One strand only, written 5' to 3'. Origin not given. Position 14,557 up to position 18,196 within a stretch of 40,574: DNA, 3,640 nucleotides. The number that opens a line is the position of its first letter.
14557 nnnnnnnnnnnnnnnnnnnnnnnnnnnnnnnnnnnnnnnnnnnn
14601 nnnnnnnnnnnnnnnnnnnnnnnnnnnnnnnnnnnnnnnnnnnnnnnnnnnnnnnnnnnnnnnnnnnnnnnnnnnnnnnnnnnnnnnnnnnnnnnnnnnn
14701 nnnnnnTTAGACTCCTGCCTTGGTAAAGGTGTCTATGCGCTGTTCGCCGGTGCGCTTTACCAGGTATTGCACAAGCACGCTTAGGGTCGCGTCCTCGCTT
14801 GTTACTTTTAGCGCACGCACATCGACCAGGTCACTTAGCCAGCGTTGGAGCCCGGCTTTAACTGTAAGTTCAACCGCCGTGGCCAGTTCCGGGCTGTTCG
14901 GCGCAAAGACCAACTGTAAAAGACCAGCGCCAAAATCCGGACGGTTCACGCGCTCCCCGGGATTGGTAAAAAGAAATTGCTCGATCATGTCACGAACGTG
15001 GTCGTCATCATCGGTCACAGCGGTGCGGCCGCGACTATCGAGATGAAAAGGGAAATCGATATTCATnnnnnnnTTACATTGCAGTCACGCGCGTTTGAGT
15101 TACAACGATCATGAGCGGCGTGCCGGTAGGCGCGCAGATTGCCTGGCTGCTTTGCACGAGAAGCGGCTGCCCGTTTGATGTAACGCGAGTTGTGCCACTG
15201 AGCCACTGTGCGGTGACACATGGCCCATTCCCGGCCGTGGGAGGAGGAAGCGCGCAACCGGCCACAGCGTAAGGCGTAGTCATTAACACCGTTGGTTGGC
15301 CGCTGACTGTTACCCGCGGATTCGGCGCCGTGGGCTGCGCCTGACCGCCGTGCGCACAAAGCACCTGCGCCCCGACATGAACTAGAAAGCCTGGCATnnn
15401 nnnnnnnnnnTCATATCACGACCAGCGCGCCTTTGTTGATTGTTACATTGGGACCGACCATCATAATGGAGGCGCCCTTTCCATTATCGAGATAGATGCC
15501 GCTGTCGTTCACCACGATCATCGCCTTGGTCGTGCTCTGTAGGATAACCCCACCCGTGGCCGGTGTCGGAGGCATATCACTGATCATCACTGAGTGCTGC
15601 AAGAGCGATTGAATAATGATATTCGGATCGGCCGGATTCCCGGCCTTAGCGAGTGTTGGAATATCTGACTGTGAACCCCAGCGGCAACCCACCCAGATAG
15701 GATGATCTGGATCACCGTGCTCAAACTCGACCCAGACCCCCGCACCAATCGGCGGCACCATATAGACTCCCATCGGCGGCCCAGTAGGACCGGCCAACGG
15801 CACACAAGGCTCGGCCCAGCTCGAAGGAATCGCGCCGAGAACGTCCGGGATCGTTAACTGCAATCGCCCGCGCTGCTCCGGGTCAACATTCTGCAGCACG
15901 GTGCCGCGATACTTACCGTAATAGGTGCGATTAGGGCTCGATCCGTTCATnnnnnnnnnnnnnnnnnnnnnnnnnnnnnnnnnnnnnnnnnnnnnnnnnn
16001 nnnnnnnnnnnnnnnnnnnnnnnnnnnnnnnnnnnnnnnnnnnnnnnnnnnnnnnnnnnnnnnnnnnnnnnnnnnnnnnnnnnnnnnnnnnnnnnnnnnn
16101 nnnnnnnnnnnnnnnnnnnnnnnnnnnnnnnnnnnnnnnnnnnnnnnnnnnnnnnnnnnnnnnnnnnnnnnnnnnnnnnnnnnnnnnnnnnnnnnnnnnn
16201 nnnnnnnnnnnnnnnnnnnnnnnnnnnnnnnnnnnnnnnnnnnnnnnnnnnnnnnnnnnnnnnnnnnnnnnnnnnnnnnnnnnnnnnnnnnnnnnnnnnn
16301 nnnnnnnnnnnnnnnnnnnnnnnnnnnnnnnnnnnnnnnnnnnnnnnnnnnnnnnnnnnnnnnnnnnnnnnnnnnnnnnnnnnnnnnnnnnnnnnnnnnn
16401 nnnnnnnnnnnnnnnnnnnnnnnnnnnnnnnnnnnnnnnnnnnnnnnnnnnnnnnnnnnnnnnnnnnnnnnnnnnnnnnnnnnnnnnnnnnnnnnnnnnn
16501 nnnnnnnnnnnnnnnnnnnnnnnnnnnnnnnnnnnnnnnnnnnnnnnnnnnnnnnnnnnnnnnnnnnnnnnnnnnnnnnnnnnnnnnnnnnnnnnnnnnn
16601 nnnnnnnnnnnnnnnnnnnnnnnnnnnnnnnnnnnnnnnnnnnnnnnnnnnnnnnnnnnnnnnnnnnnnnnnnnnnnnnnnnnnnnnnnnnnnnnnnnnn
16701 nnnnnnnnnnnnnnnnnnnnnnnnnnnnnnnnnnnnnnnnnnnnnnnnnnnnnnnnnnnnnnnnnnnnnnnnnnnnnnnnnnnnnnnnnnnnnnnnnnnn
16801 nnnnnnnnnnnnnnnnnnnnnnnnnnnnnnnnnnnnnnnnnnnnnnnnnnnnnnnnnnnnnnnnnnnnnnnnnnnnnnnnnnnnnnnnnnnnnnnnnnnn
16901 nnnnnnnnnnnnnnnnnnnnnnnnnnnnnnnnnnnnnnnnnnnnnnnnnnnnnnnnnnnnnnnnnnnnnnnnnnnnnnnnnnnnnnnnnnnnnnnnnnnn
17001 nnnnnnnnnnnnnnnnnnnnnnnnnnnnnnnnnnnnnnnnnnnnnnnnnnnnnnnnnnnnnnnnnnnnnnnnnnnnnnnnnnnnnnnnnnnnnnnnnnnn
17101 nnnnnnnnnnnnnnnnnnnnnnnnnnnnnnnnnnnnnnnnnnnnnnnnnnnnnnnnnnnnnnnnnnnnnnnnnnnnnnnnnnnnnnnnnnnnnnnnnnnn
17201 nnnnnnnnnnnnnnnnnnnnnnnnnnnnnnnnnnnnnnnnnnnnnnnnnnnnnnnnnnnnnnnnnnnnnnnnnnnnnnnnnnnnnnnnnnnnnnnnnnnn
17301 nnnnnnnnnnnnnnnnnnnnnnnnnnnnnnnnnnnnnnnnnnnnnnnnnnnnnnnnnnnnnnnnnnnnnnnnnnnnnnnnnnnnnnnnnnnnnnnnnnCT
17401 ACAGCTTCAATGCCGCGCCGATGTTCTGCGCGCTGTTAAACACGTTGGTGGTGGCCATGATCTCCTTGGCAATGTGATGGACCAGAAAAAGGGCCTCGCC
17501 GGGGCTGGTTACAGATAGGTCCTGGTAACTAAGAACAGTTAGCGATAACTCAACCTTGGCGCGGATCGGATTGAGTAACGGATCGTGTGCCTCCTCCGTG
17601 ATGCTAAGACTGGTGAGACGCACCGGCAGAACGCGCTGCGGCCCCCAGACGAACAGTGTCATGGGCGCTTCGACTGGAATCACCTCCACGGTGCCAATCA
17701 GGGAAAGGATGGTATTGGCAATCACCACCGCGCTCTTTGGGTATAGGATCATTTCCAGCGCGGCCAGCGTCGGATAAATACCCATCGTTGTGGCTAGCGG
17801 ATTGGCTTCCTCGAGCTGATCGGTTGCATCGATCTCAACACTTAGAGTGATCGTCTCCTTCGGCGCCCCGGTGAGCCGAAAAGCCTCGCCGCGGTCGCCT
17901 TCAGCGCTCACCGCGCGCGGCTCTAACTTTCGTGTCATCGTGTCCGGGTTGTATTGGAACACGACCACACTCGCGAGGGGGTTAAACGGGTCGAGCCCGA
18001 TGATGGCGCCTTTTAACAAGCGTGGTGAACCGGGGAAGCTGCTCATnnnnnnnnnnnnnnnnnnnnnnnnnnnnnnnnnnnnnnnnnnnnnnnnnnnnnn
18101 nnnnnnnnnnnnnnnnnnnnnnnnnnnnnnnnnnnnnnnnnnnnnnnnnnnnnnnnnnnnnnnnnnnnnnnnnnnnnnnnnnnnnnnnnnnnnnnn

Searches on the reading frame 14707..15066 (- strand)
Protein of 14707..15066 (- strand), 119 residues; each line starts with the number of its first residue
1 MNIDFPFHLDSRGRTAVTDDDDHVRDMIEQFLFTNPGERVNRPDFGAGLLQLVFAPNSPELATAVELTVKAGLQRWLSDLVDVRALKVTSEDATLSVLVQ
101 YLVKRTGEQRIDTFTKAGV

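Call 54: search_protein_families(library=pfam, proteins=[window:14707-15066:-])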
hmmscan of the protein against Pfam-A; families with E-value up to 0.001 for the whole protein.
window:14707-15066:- (119 aa): 1 family
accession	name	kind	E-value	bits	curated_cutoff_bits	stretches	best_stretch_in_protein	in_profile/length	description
PF04965.19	GPW_gp25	-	2.5e-15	56.5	27.2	1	19-106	2-94/96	Baseplate wedge protein gp25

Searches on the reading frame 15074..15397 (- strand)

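Call 53: search_protein_families(library=pfam, proteins=[window:15074-15397:-])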
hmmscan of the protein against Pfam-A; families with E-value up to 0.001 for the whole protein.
window:15074-15397:- (107 aa): 1 family
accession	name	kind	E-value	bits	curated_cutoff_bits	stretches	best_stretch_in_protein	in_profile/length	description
PF14107.11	DUF4280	-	3.3e-05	24.9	26.3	1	45-97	49-104/109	Domain of unknown function (DUF4280)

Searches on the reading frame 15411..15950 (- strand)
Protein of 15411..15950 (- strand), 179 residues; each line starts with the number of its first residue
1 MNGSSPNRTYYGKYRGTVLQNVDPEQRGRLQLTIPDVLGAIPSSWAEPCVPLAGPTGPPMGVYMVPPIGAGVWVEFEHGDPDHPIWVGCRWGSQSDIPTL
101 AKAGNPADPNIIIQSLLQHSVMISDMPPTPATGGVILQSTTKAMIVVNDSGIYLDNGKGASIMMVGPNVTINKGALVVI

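Call 53: search_protein_families(library=pfam, proteins=[window:15411-15950:-])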
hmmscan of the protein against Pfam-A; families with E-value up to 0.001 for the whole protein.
window:15411-15950:- (179 aa): 1 family
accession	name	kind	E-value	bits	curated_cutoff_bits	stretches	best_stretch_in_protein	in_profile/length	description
PF04717.18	Phage_base_V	-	2.9e-20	72.8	23.8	1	14-91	1-75/75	Type VI secretion system/phage-baseplate injector OB domain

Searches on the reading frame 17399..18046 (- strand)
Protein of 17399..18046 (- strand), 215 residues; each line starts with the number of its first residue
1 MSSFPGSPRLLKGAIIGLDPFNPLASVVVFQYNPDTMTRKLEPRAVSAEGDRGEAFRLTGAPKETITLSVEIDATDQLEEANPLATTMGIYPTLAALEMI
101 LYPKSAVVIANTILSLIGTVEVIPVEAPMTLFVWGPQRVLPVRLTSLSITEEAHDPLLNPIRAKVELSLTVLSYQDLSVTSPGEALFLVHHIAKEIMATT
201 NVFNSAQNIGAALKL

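Call 53: search_protein_families(library=pfam, proteins=[window:17399-18046:-])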
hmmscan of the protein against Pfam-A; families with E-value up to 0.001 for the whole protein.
window:17399-18046:- (215 aa): 1 family
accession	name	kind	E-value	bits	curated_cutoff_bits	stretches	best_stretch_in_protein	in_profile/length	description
PF19266.4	CIS_tube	-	1.4e-05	25.3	27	1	28-170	23-148/158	Contractile injection system tube protein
